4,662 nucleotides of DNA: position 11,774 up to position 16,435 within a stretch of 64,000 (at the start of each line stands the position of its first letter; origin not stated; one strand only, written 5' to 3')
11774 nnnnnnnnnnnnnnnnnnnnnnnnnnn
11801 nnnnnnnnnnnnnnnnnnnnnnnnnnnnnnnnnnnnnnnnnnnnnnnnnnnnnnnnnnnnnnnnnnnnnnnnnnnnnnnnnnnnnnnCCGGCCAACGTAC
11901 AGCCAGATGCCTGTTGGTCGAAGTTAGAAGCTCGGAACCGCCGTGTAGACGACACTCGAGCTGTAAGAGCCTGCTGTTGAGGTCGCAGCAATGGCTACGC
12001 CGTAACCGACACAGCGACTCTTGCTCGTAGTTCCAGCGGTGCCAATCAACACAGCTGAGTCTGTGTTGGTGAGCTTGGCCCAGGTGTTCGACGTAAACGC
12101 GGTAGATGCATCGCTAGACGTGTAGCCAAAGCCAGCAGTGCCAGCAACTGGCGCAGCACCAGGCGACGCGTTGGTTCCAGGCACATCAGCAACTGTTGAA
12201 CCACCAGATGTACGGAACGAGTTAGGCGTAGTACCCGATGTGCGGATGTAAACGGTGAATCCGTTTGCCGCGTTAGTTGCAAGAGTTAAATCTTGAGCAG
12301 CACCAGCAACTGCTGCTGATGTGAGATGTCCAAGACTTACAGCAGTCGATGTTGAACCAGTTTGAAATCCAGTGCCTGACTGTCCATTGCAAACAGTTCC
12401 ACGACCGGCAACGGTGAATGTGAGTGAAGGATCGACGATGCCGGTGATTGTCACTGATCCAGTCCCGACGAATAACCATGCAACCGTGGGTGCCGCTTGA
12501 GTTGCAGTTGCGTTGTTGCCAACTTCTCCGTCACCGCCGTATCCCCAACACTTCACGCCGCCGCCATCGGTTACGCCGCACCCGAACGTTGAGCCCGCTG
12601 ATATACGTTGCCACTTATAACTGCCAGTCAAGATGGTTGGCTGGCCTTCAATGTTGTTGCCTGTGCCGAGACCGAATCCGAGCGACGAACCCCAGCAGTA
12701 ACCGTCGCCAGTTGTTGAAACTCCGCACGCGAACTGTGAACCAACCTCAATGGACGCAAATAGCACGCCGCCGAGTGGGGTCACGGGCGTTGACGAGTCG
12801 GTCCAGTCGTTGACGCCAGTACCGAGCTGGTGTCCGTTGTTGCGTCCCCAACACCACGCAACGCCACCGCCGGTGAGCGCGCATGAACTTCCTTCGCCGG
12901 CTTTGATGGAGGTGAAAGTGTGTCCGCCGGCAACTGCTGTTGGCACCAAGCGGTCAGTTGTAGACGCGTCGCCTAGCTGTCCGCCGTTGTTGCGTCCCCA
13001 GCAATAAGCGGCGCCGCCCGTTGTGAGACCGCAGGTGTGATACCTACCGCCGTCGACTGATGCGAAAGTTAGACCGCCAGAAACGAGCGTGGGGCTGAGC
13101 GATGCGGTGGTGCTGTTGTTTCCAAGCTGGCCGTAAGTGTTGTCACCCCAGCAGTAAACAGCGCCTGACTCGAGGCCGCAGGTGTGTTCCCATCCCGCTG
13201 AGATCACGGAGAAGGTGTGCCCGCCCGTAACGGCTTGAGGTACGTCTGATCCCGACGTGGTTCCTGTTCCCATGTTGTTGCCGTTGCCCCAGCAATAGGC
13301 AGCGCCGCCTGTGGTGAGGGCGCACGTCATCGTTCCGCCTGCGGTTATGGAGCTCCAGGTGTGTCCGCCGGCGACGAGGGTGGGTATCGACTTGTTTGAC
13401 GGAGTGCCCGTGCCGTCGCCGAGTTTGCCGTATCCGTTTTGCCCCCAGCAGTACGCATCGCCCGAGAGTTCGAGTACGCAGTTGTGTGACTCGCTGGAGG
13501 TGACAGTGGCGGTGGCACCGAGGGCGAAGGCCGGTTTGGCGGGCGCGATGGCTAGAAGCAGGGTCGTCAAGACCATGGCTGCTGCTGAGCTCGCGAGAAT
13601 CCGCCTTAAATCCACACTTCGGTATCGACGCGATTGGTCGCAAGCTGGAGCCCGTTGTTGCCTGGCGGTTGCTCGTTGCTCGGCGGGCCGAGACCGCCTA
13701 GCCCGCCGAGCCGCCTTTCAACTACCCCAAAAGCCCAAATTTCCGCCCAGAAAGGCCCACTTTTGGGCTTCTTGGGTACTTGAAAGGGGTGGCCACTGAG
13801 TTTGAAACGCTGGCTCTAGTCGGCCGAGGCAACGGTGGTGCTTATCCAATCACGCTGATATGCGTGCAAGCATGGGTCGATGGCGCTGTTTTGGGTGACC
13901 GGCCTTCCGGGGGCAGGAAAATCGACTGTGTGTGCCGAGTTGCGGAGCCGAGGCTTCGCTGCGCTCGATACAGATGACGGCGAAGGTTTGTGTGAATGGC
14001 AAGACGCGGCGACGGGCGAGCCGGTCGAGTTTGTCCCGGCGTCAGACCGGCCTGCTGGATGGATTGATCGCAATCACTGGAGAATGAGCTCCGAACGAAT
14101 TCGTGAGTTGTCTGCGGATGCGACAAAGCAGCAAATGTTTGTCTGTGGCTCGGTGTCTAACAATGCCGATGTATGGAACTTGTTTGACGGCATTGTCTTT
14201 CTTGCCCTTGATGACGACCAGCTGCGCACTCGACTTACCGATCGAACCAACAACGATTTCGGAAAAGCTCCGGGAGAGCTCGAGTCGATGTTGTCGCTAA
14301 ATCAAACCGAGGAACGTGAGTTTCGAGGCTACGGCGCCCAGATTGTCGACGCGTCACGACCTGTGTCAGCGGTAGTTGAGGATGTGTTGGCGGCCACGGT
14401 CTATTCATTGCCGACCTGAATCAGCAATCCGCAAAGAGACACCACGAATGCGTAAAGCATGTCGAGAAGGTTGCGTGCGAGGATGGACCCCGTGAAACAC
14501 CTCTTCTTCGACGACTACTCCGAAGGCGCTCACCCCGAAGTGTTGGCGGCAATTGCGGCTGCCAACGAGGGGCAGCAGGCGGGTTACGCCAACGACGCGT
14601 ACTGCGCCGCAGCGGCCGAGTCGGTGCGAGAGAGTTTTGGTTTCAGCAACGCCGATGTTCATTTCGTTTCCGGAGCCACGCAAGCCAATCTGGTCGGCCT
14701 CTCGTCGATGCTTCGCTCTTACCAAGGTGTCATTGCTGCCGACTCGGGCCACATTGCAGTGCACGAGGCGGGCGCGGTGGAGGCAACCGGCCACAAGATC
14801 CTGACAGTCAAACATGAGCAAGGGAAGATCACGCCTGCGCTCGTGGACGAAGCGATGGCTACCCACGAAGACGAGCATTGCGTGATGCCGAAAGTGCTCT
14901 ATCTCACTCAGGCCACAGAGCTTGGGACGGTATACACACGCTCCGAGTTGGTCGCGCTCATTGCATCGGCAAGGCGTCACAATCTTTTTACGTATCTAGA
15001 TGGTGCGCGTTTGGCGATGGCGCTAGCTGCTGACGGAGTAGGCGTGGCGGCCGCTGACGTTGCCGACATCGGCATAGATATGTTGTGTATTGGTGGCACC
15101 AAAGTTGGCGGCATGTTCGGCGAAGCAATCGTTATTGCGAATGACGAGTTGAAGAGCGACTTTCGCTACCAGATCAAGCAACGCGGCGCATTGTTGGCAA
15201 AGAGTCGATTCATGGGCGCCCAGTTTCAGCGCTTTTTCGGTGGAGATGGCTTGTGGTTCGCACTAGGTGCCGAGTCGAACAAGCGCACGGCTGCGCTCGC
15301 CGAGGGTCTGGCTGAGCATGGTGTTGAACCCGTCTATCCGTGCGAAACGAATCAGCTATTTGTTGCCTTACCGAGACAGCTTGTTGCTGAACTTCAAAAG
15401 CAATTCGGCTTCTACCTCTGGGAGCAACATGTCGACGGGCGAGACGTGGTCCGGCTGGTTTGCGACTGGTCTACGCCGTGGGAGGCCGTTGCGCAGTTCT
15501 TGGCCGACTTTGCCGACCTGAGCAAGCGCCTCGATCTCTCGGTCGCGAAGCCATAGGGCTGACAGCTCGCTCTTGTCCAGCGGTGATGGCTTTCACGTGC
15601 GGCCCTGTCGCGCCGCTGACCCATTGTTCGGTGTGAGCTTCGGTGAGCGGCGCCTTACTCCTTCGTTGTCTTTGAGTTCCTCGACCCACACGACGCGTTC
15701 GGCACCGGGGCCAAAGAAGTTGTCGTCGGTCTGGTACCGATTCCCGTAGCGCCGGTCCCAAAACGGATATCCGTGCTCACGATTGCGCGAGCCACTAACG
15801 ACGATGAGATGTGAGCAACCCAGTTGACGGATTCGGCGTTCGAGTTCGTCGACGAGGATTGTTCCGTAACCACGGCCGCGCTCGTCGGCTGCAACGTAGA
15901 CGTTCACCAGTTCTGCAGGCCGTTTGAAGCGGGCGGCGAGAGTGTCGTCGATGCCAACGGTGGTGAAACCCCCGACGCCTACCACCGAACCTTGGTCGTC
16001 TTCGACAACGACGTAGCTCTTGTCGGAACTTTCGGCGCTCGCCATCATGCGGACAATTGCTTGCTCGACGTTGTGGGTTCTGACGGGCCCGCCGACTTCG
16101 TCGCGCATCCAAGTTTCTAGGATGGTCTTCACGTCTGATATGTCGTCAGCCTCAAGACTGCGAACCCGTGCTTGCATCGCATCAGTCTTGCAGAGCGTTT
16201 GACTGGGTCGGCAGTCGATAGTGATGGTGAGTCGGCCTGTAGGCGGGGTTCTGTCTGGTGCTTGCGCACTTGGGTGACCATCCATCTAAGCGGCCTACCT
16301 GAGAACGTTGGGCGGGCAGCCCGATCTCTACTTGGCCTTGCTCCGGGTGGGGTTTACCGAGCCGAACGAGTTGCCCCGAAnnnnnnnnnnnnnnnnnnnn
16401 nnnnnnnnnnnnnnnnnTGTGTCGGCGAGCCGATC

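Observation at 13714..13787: Dispersed 74-76 nt palindromic intergenic repeat family (3 copies in 64 kb), best copy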

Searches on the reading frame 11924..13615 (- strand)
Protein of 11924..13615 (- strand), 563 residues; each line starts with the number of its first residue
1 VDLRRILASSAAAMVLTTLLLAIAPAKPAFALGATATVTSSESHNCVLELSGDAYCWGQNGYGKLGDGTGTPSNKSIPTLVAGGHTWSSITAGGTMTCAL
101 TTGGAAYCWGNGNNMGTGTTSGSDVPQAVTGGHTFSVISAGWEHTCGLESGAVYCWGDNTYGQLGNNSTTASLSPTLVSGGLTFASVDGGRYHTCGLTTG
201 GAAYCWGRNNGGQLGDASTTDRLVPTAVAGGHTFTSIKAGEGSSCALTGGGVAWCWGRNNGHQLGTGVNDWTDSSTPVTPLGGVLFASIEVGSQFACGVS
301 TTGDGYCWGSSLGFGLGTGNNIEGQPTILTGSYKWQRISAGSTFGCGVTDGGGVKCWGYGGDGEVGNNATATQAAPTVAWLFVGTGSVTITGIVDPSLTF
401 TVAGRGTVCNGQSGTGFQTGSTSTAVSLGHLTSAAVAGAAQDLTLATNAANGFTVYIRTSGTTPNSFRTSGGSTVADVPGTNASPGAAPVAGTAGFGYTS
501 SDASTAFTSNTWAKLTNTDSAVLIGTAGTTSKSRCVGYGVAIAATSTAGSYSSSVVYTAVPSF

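Call 13: search_protein_families(library=pfam, proteins=[window:11924-13615:-], max_evalue=0.01)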
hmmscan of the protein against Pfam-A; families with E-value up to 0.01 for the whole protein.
window:11924-13615:- (563 aa): 4 families
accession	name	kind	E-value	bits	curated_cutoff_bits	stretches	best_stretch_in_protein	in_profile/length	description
PF25390.1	WD40_RLD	-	9.8e-64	216.4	150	2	38-328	36-344/363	RCC1-like domain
PF00415.24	RCC1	-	3.4e-39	133.6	21.7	5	150-196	1-49/50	Regulator of chromosome condensation (RCC1) repeat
PF13540.12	RCC1_2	-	3.7e-39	132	22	6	138-163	4-30/30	Regulator of chromosome condensation (RCC1) repeat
PF25384.1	Alsin_RLD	-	0.0037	17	100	0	184-218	277-311/405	Alsin RCC1-like domain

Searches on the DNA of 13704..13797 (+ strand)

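Call 85: search_dna_similar(query=window:13704-13797:+, collection=plasmids, mode=distant, max_evalue=1, max_rows=10)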
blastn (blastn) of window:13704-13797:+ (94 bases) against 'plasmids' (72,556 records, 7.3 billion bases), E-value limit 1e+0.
No match.

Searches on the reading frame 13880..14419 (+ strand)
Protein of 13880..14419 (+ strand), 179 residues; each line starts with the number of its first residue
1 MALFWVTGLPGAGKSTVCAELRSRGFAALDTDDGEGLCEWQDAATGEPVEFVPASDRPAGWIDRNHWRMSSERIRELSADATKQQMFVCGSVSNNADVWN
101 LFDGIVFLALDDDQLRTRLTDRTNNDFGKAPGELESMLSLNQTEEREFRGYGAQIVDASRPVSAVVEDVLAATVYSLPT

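Call 13: search_protein_families(library=pfam, proteins=[window:13880-14419:+], max_evalue=0.01)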
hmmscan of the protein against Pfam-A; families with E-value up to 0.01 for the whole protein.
window:13880-14419:+ (179 aa): 5 families
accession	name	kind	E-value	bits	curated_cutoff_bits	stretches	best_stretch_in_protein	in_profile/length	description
PF13238.12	AAA_18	-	5.9e-11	43.4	29.4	1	6-127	3-116/128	AAA domain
PF13671.12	AAA_33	-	0.00091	20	27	1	3-40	1-33/143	AAA domain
PF13207.12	AAA_17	-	0.0016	19.2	27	0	7-23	1-17/136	AAA domain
PF24883.2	NPHP3_N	-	0.0058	17.3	24.8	0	3-21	24-42/164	Nephrocystin 3, N-terminal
PF13479.12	AAA_24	-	0.0063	16.8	27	0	4-77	5-58/195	AAA domain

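Call 15: find_encoding_contigs(protein=window:13880-14419:+, flank=10000, max_places=10)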
Protein window:13880-14419:+ (179 aa): 1 contig read that carries it; 1 place shown.
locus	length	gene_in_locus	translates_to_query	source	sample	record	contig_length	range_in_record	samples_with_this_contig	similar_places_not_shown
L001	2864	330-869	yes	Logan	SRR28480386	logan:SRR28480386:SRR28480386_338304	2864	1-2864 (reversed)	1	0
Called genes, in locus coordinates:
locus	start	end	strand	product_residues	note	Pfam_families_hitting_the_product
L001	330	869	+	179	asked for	PF13238:AAA_18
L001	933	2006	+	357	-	PF01212:Beta_elim_lyase, PF00266:Aminotran_5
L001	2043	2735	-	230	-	PF00583:Acetyltransf_1, PF13508:Acetyltransf_7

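Call 62: find_homologous_proteins(query=window:13880-14419:+, max_evalue=1e-20)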
Query window:13880-14419:+ (179 aa): 5 proteins with E <= 1e-20 among 432 candidates.
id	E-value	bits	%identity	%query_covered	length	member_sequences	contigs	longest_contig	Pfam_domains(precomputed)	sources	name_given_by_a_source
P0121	9.8e-104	362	99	91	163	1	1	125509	-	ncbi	-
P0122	2.5e-44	169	51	95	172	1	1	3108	PF13671.13,PF13238.13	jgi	jgi:broad-specificity NMP kinase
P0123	7.1e-41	158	45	97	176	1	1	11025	PF13671.13,PF13238.13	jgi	jgi:dephospho-CoA kinase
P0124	1.8e-35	140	46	96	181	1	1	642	PF13238.13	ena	-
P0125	9.8e-26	108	36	95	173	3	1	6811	PF13238.13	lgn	-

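Call 63: find_encoding_contigs(protein=P0123, flank=10000, max_places=3)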
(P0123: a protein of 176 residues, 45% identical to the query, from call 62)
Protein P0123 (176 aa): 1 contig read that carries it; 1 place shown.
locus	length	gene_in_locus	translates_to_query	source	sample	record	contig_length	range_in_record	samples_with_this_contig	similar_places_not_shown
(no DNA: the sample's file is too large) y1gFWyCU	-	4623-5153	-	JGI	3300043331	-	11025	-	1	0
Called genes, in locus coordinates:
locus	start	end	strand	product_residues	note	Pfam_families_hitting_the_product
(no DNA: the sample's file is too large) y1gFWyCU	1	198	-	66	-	?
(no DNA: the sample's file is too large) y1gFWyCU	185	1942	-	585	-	PF07167:PhaC_N, PF00561:Abhydrolase_1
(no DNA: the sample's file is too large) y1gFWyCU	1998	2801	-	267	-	PF01135:PCMT, PF13489:Methyltransf_23, PF01209:Ubie_methyltran, PF05175:MTS (weak), PF13847:Methyltransf_31, PF08241:Methyltransf_11, PF08242:Methyltransf_12, PF13649:Methyltransf_25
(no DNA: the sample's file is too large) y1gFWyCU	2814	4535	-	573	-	PF07969:Amidohydro_3, PF01979:Amidohydro_1 (weak)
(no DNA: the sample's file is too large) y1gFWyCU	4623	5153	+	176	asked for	PF13238:AAA_18, PF13671:AAA_33 (weak)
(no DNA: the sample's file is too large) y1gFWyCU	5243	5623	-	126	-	PF00903:Glyoxalase, PF18029:Glyoxalase_6 (faint), PF22677:Ble-like_N (weak)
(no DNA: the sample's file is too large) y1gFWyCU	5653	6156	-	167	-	PF13577:SnoaL_4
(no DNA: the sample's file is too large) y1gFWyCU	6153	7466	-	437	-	PF00355:Rieske, PF00848:Ring_hydroxyl_A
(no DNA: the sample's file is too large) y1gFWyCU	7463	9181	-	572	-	PF07969:Amidohydro_3, PF01979:Amidohydro_1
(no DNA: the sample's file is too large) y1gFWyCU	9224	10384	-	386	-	-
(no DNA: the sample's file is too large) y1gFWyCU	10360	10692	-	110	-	-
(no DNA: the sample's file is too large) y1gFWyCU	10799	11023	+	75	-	?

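Call 64: find_encoding_contigs(protein=P0122, flank=10000, max_places=3)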
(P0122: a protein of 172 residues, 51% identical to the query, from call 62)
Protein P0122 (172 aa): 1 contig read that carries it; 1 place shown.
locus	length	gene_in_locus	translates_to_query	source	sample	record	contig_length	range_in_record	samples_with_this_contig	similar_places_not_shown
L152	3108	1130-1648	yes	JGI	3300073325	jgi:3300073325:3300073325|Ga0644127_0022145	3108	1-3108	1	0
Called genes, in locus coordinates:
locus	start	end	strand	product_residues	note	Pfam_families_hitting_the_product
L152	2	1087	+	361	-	?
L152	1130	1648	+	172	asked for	PF13238:AAA_18, PF13671:AAA_33 (faint)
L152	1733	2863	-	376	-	PF00067:p450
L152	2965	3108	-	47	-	?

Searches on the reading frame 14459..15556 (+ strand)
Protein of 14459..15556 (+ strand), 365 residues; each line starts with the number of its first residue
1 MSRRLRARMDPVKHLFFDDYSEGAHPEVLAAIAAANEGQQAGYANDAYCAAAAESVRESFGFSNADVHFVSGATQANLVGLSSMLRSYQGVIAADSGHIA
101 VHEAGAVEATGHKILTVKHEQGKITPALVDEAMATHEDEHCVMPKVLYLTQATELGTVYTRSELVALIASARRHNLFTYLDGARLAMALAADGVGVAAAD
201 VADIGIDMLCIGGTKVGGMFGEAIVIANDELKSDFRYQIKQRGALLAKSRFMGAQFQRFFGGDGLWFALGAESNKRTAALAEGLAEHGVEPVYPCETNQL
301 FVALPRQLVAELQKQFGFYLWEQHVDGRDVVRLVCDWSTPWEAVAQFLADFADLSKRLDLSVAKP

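Call 51: search_protein_families(library=pfam, proteins=[window:14459-15556:+], max_evalue=0.00001)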
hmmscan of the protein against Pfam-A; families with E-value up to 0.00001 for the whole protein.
window:14459-15556:+ (365 aa): 2 families
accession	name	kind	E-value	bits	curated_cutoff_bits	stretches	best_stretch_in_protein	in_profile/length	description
PF01212.27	Beta_elim_lyase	-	6.3e-31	108.2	27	1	25-303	11-284/288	Beta-eliminating lyase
PF00266.25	Aminotran_5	-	5.3e-09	36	21.5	1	49-236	45-222/371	Aminotransferase class-V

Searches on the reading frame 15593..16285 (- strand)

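Call 52: search_protein_families(library=pfam, proteins=[window:15593-16285:-], max_evalue=0.00001)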
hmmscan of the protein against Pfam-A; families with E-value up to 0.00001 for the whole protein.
window:15593-16285:- (230 aa): 2 families
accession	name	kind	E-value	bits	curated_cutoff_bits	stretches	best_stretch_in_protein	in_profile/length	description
PF00583.31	Acetyltransf_1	-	3.6e-11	43.8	20.7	1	85-164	29-99/116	Acetyltransferase (GNAT) family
PF13508.13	Acetyltransf_7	-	1e-07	32.6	27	1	89-162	3-66/84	Acetyltransferase (GNAT) domain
